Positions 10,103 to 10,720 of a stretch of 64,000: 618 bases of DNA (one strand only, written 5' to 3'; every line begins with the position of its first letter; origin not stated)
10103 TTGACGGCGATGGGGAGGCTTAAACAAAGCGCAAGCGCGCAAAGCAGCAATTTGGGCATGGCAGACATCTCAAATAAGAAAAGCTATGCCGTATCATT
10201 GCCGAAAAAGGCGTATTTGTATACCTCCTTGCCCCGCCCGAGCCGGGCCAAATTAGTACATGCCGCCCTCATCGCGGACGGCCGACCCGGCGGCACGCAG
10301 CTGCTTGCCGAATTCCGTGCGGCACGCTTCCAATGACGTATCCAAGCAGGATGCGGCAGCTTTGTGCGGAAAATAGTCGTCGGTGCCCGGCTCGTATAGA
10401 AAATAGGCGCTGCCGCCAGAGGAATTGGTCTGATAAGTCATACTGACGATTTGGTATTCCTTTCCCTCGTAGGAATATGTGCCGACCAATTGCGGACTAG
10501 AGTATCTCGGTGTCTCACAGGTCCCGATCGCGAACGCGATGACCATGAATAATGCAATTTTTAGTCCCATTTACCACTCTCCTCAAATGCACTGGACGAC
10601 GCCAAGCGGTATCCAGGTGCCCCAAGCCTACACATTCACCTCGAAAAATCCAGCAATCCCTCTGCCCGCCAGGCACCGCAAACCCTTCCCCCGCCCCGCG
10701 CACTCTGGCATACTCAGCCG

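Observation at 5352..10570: Three dispersed paralogs of an unrecognised small lipoprotein family within 5 kb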

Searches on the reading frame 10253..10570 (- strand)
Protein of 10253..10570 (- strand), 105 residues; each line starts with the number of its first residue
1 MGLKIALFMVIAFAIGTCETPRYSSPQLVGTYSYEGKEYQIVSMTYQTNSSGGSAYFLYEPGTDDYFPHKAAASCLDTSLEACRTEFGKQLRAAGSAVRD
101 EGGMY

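Call 4: search_protein_families(library=pfam, proteins=[window:10253-10570:-], max_evalue=10)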
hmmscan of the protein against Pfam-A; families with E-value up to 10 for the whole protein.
window:10253-10570:- (105 aa): 0 families

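Call 5: search_protein_families(library=ncbifam, proteins=[window:10253-10570:-], max_evalue=10)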
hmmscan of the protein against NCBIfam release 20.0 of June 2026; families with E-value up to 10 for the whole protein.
window:10253-10570:- (105 aa): 0 families

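Call 29: search_solved_structures(query=A4, max_evalue=10)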
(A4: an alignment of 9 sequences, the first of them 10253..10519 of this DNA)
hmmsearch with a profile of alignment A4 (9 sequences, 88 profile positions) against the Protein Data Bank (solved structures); distinct sequences matched with E-value up to 10: 0.

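Call 33: predict_structure(alignment_id=A4)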
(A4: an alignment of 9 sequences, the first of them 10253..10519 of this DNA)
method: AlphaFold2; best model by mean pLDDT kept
length: 88 residues; sequences in the alignment: 9
mean_pLDDT: 83.7   pTM: 0.69
mean pLDDT of the five models: 83.7, 83.0, 82.6, 82.0, 81.1
residues with pLDDT >= 90: 37; 70-90: 39; 50-70: 4; < 50: 8
segments of 3 or more residues with pLDDT < 50: 80-86
pLDDT, mean of each block of 10 residues (from residue 1): 85 91 94 90 89 89 88 75 44
secondary structure, 60 per line:
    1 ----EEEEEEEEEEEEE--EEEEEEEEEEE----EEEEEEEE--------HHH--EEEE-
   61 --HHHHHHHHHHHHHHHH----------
elements in order: E5-17 E20-30 E35-42 E56-59 H63-78

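Call 35: search_protein_representatives(alignment_id=A4)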
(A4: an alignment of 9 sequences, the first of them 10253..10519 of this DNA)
Query: 9 sequences, 88 profile positions. Proteins with E-value up to 0.001 (for the whole library): 35; up to 1e-10: 12; up to 1e-30: 0. The best 35 are listed.
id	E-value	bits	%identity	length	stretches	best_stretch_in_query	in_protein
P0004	8.7e-30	119.3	-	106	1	1-88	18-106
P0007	5.1e-28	113.6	-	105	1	1-88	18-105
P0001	5.1e-27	110.4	-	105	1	1-88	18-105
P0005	1.7e-24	102.3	-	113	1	1-88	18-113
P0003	1.6e-23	99.2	-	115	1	1-88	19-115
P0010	3.0e-17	79.1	-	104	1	1-88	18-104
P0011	5.9e-16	74.9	-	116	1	3-88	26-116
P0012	4.7e-14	68.8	-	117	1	4-88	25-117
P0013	7.1e-14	68.3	-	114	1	1-88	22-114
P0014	2.2e-12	63.5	-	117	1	1-88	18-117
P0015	1.0e-11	61.4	-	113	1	1-87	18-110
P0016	4.5e-11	59.3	-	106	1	1-88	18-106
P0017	4.2e-10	56.2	-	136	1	1-88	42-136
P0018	1.4e-09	54.5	-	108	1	4-88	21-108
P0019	1.5e-09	54.4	-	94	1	10-88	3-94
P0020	2.9e-09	53.5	-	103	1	1-88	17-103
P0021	3.6e-09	53.2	-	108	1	1-88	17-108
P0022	8.7e-08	48.7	-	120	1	1-88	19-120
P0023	2.7e-07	47.2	-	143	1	1-85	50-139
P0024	3.3e-07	46.9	-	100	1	1-75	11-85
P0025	4.5e-07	46.5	-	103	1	7-74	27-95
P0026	7.8e-07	45.7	-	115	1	4-73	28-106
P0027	9.5e-07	45.4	-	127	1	1-88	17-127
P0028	1.3e-06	45.0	-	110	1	1-80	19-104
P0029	2.3e-06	44.2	-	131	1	1-78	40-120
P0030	2.7e-06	44.0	-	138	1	1-88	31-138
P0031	2.9e-06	43.9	-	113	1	2-82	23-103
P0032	8.8e-06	42.3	-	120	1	3-88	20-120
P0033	1.1e-05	42.0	-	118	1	1-60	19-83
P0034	1.1e-05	42.0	-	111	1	4-84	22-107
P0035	1.6e-05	41.5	-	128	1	4-88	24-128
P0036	2.2e-04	37.8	-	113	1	1-88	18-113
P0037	2.6e-04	37.6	-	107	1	1-88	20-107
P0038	3.9e-04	37.1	-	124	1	4-88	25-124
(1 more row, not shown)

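Call 37: fold_search(model_id=the predicted structure, library=pdb)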
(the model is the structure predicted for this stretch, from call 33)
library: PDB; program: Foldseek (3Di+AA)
matches with E <= 10: 419; with E <= 0.001: 0
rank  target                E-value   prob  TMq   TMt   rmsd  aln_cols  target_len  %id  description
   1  8rjw_H                2.6e-01  0.25  0.26  0.22  14.4        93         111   12  Human RAD52 open ring - ssDNA complex (released 2024-04-24)
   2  5npg_MODEL_1_A        5.2e-01  0.60  0.31  0.33   4.1        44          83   14  Solution structure of Drosophila melanogaster Loquacious dsRBD1 (released 2017-10-04)
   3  8rj3_H                6.8e-01  0.14  0.25  0.22  13.3        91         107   11  Human RAD52 open ring conformation (released 2024-04-24)
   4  5xrz_A                6.8e-01  0.14  0.24  0.15  13.8        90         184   11  Structure of a ssDNA bound to the inner DNA binding site of RAD52 (released 2018-04-25)
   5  6anw_A                7.2e-01  0.21  0.31  0.29  10.9       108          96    8  Crystal structure of anti-CRISPR protein AcrF10 (released 2017-10-25)
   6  8bjm_A                7.2e-01  0.18  0.26  0.15   9.5        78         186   10  Human full length RAD52 undecamer. (released 2023-11-15)
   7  3mh9_A                8.1e-01  0.89  0.48  0.22   3.1        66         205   14  Crystal structure of LprG mutant V91W from Mycobacterium tuberculosis (released 2010-09-01)
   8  3mha_A                8.1e-01  0.85  0.48  0.23   3.9        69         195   13  Crystal structure of LprG from Mycobacterium tuberculosis bound to PIM (released 2010-09-01)
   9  8rj3_E                8.1e-01  0.15  0.27  0.22  13.7        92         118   13  Human RAD52 open ring conformation (released 2024-04-24)
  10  8bjm_B                8.6e-01  0.16  0.31  0.18  10.1        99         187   13  Human full length RAD52 undecamer. (released 2023-11-15)
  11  8rjw_F                8.6e-01  0.13  0.24  0.16  13.9        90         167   12  Human RAD52 open ring - ssDNA complex (released 2024-04-24)
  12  8ril_A                8.6e-01  0.11  0.26  0.21  13.3        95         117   15  Human RAD52 closed ring conformation (released 2024-04-24)
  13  8rj3_C                9.1e-01  0.12  0.24  0.19  13.8        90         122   12  Human RAD52 open ring conformation (released 2024-04-24)
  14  6znp_A                9.1e-01  0.07  0.20  0.04  18.1        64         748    6  Crystal Structure of DUF1998 helicase MrfA bound to DNA (released 2020-11-25)
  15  3mha_B                1.0e+00  0.77  0.47  0.23   3.9        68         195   13  Crystal structure of LprG from Mycobacterium tuberculosis bound to PIM (released 2010-09-01)
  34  1xs0_C                1.3e+00  0.05  0.18  0.14  13.1       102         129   13  Structure of the E. coli Ivy protein (released 2004-11-02)
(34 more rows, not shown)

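Call 38: list_cluster_members(proteins=[P0010, P0012, P0013, P0015, P0017, P0018, P0020, P0021, P0022, P0027])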
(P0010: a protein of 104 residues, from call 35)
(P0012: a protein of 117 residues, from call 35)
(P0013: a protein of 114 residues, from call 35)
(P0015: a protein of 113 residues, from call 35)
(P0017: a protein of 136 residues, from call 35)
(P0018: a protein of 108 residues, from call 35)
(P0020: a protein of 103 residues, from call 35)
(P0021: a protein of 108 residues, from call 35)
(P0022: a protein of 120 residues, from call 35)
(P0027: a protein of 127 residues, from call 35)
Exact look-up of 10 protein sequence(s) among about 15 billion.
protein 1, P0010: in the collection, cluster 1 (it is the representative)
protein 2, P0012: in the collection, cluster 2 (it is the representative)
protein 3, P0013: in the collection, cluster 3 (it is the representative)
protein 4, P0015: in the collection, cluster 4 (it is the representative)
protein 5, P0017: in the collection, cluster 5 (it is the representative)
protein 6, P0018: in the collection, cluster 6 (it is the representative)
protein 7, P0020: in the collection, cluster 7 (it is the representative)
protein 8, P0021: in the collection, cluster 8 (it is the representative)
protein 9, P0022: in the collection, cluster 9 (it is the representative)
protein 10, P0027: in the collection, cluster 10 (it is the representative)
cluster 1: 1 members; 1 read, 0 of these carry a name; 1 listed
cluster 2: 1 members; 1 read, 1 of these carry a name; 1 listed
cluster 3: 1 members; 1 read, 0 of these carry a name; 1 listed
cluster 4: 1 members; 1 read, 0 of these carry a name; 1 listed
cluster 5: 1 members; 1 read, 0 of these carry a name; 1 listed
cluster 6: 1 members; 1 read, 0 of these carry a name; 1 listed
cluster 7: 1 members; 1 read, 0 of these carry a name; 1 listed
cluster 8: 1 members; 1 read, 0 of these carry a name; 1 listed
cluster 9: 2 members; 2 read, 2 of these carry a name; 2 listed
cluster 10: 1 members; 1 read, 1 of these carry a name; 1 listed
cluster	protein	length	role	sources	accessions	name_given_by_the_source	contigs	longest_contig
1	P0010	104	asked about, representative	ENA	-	-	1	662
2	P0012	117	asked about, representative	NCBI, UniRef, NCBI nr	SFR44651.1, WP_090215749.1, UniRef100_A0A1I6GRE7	hypothetical protein [Litoreibacter janthinus] | DUF2799 domain-containing protein n=1 Tax=Litoreibacter janthinus TaxID=670154 ...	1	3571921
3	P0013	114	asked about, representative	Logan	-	-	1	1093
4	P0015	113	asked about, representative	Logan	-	-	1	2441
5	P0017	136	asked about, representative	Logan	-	-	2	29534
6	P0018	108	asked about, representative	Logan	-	-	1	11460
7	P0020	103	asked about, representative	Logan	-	-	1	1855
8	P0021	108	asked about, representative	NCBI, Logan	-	-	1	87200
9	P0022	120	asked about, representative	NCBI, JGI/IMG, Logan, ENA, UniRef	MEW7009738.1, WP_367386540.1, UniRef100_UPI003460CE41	hypothetical protein [Lentilitoribacter sp. EG35] | radical SAM superfamily enzyme | hypothetical protein n=1 Tax=Lentilitoribacter sp. EG35 TaxID=3234192 RepID=UPI003460CE41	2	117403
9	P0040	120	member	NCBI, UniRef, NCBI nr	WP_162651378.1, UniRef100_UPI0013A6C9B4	hypothetical protein [Lentilitoribacter sp. Alg239-R112] | hypothetical protein n=1 Tax=Lentilitoribacter sp. Alg239-R112 TaxID=2305987 ...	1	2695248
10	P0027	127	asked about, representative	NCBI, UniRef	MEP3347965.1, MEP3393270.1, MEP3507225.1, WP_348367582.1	MAG: hypothetical protein ABJN34_03050 [Litoreibacter sp.] | hypothetical protein n=1 Tax=Litoreibacter sp. TaxID=1969459 RepID=UPI003299582D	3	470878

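Call 41: search_protein_families(library=pfam, alignment_id=A5, max_evalue=1)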
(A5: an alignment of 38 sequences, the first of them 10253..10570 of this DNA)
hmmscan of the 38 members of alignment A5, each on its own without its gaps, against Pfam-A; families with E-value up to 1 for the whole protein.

A. member 1, window:10253-10570:- (105 aa): 0 families

B. families by the number of members that match (of 38 scanned): 13 families
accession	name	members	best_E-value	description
PF09356.15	Phage_BR0599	2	0.005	Phage conserved hypothetical protein BR0599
PF12585.13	DUF3759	1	0.01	Protein of unknown function (DUF3759)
PF00457.24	Glyco_hydro_11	1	0.028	Glycosyl hydrolases family 11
PF00101.25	RuBisCO_small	1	0.034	Ribulose bisphosphate carboxylase, small chain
PF13619.11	KTSC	1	0.042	KTSC domain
PF13066.11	DUF3929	1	0.056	Protein of unknown function (DUF3929)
PF20101.4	DUF6491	1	0.077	Family of unknown function (DUF6491)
PF14279.12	HNH_5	1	0.094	HNH endonuclease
PF17136.10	ribosomal_L24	1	0.11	Ribosomal proteins 50S L24/mitochondrial 39S L24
PF20955.3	Caud_bapl16_4th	1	0.12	Phage tail base-plate attachment protein C-terminal barrel domain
PF03990.20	DUF348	1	0.15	G5-linked-Ubiquitin-like domain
PF03415.19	Peptidase_C11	1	0.22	Clostripain family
PF11460.13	DUF3007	1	0.27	Protein of unknown function (DUF3007)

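Call 42: find_encoding_contigs(protein=P0022, flank=7000, max_places=3)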
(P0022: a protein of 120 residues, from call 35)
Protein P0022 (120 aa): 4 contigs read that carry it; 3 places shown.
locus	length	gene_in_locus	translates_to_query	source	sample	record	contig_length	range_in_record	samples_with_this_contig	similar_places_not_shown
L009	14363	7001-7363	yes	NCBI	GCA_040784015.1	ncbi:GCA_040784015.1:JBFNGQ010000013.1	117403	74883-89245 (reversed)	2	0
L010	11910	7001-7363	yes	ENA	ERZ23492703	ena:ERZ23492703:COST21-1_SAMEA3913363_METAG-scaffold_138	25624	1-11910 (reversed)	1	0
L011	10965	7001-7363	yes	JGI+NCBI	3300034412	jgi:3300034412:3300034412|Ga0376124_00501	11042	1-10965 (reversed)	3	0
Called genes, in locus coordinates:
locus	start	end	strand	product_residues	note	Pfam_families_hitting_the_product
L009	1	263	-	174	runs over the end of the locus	-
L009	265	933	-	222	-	-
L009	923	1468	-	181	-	PF07120:DUF1376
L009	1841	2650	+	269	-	PF01381:HTH_3 (weak), PF00717:Peptidase_S24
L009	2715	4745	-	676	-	PF13374:TPR_10 (faint)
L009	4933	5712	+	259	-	PF14268:YoaP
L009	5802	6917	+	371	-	PF00196:GerE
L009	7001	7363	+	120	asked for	-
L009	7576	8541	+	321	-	PF00126:HTH_1, PF13556:HTH_30 (faint), PF03466:LysR_substrate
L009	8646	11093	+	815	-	PF01266:DAO, PF16350:FAO_M, PF01571:GCV_T, PF08669:GCV_T_C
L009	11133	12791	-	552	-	PF23952:LRR_EndoS (faint), PF13855:LRR_8 (faint), PF25019:LRR_R13L1-DRL21 (faint), PF23598:LRR_14, PF12799:LRR_4, PF23598:LRR_14, PF12799:LRR_4 (weak)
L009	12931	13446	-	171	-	PF00583:Acetyltransf_1, PF13302:Acetyltransf_3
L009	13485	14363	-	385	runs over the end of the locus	PF02463:SMC_N, PF13175:AAA_15, PF13476:AAA_23 (weak), PF00005:ABC_tran (faint), PF13304:AAA_21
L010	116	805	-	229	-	PF13505:OMP_b-brl, PF02530:Porin_2 (weak)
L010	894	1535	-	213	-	-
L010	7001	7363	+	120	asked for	-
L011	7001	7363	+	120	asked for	-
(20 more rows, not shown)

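Call 43: find_encoding_contigs(protein=P0021, flank=7000, max_places=3)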
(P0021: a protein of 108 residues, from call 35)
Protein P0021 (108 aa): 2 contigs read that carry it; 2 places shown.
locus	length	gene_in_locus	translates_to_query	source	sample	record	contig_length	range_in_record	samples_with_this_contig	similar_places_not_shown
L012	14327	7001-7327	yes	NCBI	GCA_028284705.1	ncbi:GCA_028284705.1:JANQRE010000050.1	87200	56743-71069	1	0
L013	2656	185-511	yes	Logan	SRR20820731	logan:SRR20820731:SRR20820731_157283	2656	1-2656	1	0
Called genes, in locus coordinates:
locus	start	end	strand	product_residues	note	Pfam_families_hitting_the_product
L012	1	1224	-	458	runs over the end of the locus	PF00111:Fer2, PF01799:Fer2_2, PF00941:FAD_binding_5, PF03450:CO_deh_flav_C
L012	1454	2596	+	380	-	-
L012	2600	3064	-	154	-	PF10604:Polyketide_cyc2 (weak), PF08327:AHSA1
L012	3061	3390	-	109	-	PF01022:HTH_5 (weak), PF12840:HTH_20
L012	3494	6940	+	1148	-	PF02811:PHP, PF07733:DNA_pol3_alpha, PF17657:DNA_pol3_finger, PF14579:HHH_6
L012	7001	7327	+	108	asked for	-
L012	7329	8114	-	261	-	PF00351:Biopterin_H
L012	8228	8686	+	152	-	PF13404:HTH_AsnC-type (weak), PF13412:HTH_24, PF01037:AsnC_trans_reg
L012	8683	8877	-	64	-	PF04102:SlyX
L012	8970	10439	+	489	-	PF13393:tRNA-synt_His, PF00587:tRNA-synt_2b (weak), PF03129:HGTP_anticodon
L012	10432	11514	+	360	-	PF13393:tRNA-synt_His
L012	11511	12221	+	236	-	PF01634:HisG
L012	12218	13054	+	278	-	PF02569:Pantoate_ligase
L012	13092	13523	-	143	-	PF07370:DUF1489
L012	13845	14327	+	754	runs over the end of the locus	PF00317:Ribonuc_red_lgN, PF02867:Ribonuc_red_lgC, PF12637:TSCPD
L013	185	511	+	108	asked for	-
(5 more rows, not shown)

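Call 44: find_encoding_contigs(protein=P0017, flank=7000, max_places=3)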
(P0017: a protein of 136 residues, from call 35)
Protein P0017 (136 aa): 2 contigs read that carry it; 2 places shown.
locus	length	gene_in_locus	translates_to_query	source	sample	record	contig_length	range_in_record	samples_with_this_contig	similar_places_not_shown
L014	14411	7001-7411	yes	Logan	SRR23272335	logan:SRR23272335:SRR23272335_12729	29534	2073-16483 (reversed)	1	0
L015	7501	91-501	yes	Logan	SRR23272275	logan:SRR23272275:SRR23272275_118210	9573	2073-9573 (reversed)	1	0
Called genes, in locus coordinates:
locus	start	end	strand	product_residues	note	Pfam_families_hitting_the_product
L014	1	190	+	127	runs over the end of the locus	-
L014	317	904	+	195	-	-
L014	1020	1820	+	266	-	PF03372:Exo_endo_phos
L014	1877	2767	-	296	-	PF00126:HTH_1, PF03466:LysR_substrate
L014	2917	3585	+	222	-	PF00398:RrnaAD (weak), PF01209:Ubie_methyltran, PF08003:Methyltransf_9 (weak), PF13489:Methyltransf_23, PF13847:Methyltransf_31, PF08241:Methyltransf_11, PF08242:Methyltransf_12, PF13649:Methyltransf_25, +2 more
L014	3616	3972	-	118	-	PF07883:Cupin_2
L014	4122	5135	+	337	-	PF08240:ADH_N, PF00107:ADH_zinc_N, PF13602:ADH_zinc_N_2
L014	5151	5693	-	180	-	PF00652:Ricin_B_lectin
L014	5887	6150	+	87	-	-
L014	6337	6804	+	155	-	-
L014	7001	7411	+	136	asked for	-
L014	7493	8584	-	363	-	PF04371:PAD_porph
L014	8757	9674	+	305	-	PF12762:DDE_Tnp_IS1595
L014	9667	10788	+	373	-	PF13310:Virulence_RhuM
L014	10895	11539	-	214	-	-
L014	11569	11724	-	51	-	-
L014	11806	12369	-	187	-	-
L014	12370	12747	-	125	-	-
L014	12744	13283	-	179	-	PF07120:DUF1376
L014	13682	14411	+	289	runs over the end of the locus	PF01381:HTH_3 (weak), PF00717:Peptidase_S24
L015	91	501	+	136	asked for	-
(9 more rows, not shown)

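Call 45: find_encoding_contigs(protein=P0027, flank=7000, max_places=3)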
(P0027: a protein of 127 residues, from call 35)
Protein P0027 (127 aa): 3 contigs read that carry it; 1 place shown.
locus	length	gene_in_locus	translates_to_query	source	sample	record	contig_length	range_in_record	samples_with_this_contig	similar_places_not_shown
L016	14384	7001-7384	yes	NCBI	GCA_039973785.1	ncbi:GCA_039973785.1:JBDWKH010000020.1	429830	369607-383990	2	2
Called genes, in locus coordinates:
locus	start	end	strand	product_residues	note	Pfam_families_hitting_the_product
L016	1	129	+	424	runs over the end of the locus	PF00012:HSP70, PF06723:MreB_Mbl (weak)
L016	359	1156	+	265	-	PF01774:UreD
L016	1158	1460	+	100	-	PF00547:Urease_gamma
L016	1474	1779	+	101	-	PF00699:Urease_beta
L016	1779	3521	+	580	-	PF00449:Urease_alpha, PF01979:Amidohydro_1, PF07969:Amidohydro_3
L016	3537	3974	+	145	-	PF02814:UreE_N, PF05194:UreE_C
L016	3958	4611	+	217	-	PF01730:UreF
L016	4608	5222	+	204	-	PF03308:MeaB (weak), PF02492:cobW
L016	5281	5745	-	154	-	PF00196:GerE (faint)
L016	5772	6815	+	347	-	PF07859:Abhydrolase_3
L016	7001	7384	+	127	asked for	-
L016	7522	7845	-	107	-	PF13490:zf-HC2 (weak)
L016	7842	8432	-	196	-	PF04542:Sigma70_r2, PF08281:Sigma70_r4_2, PF04545:Sigma70_r4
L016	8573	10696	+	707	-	PF04879:Molybdop_Fe4S4 (weak), PF00384:Molybdopterin, PF01568:Molydop_binding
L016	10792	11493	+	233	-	-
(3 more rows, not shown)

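Call 46: search_protein_families(library=phrogs, alignment_id=A5, max_evalue=0.1)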
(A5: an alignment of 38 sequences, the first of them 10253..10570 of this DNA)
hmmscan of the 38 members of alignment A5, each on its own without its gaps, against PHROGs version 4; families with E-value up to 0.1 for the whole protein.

A. member 1, window:10253-10570:- (105 aa): 0 families

B. families by the number of members that match (of 38 scanned): 13 families
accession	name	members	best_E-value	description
phrog_902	-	3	0.0096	-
phrog_3641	-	1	0.0053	-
phrog_19332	-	1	0.01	tail protein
phrog_22867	-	1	0.014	-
phrog_32271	-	1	0.016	-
phrog_4448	-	1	0.017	-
phrog_1143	-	1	0.053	DNA helicase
phrog_6073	-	1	0.059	Rz-like spanin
phrog_14116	-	1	0.076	-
phrog_6231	-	1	0.082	-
phrog_12766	-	1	0.083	-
phrog_30917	-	1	0.086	-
phrog_3135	-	1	0.092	-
